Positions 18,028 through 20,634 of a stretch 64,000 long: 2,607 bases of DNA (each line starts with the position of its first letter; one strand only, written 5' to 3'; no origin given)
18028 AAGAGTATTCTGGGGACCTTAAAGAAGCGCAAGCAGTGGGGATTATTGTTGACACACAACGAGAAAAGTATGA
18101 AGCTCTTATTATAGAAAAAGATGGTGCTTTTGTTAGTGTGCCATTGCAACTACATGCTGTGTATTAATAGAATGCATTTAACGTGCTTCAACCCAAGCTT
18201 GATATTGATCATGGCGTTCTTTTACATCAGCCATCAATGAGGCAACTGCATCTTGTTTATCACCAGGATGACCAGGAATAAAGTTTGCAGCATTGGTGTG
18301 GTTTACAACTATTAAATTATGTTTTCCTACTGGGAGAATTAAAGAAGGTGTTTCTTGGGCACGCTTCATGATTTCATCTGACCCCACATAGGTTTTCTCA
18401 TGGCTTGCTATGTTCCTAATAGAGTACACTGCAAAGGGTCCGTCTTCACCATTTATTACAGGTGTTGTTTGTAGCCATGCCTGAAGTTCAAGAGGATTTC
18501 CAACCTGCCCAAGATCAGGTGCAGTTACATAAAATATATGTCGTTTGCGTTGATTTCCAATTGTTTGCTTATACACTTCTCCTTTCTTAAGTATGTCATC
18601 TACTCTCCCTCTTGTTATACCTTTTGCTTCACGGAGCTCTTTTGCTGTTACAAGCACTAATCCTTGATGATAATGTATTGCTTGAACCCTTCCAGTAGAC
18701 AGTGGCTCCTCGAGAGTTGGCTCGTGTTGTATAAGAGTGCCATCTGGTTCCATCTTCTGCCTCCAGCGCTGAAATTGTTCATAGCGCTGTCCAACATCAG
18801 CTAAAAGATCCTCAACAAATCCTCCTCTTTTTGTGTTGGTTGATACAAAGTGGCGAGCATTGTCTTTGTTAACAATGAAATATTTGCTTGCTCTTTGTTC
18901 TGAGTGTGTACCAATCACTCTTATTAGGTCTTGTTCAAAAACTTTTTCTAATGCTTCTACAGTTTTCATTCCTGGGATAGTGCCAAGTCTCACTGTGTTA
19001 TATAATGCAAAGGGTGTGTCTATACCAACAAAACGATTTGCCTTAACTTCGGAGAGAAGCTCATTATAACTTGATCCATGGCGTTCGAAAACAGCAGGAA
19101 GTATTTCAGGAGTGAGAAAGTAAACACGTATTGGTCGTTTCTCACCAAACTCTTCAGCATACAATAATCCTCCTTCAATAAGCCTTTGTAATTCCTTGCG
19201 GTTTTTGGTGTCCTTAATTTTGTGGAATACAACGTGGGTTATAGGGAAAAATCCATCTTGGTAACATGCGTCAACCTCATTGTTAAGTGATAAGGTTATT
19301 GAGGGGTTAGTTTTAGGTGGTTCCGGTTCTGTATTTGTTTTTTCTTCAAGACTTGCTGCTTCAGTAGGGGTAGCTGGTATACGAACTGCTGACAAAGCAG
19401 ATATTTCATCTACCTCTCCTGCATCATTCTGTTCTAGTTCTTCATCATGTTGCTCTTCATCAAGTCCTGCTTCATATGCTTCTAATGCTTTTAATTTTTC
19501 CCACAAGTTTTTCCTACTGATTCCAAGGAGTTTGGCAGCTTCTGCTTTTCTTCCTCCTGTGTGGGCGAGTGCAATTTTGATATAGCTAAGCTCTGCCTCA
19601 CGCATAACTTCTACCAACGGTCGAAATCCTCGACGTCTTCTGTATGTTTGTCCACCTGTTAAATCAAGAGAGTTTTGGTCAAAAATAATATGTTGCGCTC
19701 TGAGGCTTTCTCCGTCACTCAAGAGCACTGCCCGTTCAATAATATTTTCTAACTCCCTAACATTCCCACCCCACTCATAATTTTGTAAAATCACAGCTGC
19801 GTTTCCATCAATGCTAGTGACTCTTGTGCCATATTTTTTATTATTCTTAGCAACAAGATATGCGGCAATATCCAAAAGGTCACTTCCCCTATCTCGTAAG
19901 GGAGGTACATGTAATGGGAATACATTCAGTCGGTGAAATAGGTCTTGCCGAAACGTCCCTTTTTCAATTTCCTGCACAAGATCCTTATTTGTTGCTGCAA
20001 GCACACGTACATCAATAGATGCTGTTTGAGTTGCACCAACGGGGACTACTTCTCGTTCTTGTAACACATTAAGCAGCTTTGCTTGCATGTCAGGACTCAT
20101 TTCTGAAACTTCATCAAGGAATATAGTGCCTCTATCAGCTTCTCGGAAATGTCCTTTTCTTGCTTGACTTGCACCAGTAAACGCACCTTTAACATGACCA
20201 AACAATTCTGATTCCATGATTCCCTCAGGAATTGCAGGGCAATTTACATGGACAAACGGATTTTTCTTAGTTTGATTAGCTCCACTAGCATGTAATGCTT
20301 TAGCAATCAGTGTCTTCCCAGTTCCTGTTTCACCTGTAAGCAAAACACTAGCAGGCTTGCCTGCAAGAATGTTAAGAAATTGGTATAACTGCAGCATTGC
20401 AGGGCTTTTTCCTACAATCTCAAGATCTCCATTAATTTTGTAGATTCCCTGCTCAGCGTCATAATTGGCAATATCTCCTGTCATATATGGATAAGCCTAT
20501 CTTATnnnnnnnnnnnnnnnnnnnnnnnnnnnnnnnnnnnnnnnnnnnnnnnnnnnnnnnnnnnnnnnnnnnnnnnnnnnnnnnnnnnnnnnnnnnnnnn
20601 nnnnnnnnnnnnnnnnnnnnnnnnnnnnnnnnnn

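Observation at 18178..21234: Bacterial-type sigma-54 activator AAA+ domain (intact GAFTGA) in an archaeal genome, fused to a duplicated C-terminal domain and upstream of a YprB-like exonuclease gene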

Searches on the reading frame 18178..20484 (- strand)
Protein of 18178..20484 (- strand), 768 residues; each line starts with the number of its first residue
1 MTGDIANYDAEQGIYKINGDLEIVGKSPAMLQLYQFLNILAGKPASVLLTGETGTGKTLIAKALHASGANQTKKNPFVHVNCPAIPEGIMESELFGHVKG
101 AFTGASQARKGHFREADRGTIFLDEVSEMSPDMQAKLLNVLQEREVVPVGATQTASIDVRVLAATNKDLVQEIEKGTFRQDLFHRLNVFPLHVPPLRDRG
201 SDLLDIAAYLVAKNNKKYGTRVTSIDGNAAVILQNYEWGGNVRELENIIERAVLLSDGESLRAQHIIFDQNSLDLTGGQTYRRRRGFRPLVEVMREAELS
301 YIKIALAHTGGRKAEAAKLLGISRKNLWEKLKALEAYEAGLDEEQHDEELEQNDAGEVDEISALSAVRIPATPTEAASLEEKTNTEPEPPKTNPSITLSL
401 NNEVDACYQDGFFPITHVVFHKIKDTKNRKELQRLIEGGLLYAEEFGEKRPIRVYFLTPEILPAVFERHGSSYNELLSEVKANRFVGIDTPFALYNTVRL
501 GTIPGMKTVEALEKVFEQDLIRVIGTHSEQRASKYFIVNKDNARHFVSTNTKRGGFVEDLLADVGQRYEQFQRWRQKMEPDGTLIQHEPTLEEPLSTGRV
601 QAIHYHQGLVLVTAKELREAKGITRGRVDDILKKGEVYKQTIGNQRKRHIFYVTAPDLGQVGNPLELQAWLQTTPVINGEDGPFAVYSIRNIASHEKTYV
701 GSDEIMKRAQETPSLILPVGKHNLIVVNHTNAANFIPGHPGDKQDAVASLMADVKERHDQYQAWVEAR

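Call 4: search_protein_families(library=pfam, proteins=[window:18178-20484:-], max_evalue=0.01)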
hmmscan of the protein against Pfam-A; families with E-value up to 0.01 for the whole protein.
window:18178-20484:- (768 aa): 13 families
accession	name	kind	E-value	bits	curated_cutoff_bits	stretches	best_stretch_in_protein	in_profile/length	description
PF00158.32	Sigma54_activat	-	3e-65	219.4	20.2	1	23-191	1-167/168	Sigma-54 interaction domain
PF14532.12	Sigma54_activ_2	-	9.4e-21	74.9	25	1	24-196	1-138/138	Sigma-54 interaction domain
PF25601.1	AAA_lid_14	-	3.2e-18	65.8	27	1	197-267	1-71/87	AAA+ ATPase lid domain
PF02954.25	HTH_8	-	3.5e-12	46.3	22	1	294-333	2-41/42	Bacterial regulatory protein, Fis family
PF07728.20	AAA_5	-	1.1e-09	38.8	22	1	47-167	2-123/139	AAA domain (dynein-related subfamily)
PF00004.35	AAA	-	1.2e-09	39.1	21.2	1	47-189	1-129/131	ATPase family associated with various cellular activities (AAA)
PF01078.27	Mg_chelatase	-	6.7e-07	29.3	20.3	1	39-157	17-146/207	Magnesium chelatase, subunit ChlI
PF13191.12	AAA_16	-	1.2e-05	26.4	32.6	1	24-143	3-122/167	AAA ATPase domain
PF07724.20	AAA_2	-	2e-05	25.1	27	1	45-146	4-104/166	AAA domain (Cdc48 subfamily)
PF13401.12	AAA_22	-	0.00012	22.8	27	1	46-85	7-44/130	AAA domain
PF07726.17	AAA_3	-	0.00017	21.9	27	1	47-166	2-111/131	ATPase family associated with various cellular activities (AAA)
PF12775.13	AAA_7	-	0.0016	18.5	25.8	1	35-72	24-61/181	P-loop containing dynein motor region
PF13245.12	AAA_19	-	0.004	17.8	25.1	0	45-150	12-124/134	AAA domain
